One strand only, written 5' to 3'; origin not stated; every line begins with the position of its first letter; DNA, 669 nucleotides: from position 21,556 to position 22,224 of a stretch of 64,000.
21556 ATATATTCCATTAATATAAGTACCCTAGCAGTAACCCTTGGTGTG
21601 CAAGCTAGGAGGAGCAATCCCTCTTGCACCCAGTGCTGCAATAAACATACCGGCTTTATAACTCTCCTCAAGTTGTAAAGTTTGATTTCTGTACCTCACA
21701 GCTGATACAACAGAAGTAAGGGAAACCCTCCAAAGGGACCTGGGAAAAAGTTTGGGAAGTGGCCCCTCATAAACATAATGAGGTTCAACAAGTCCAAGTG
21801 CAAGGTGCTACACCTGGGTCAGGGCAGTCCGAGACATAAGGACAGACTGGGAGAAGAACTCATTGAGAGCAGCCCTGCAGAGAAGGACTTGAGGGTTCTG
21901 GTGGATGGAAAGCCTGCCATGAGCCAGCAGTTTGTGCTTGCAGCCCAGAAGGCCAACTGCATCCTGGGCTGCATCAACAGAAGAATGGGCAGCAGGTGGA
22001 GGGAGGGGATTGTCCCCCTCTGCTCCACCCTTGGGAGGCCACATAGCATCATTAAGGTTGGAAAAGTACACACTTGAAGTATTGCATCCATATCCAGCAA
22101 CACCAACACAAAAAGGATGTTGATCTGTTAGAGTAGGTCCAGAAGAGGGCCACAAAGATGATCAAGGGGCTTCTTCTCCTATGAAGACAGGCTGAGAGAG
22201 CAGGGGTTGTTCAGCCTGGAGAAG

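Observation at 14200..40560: MVP lies 10 kb downstream of ACADM, tail-to-tail: a gene order not expected from human synteny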

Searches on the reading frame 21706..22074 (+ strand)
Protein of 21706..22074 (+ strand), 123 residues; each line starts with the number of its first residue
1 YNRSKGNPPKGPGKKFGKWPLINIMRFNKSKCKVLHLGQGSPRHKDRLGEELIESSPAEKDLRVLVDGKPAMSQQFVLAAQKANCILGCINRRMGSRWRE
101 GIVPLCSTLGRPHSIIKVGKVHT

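Call 57: search_protein_families(library=pfam, proteins=[window:21706-22074:+], max_evalue=0.01)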
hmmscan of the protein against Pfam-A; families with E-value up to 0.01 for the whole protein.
window:21706-22074:+ (123 aa): 0 families
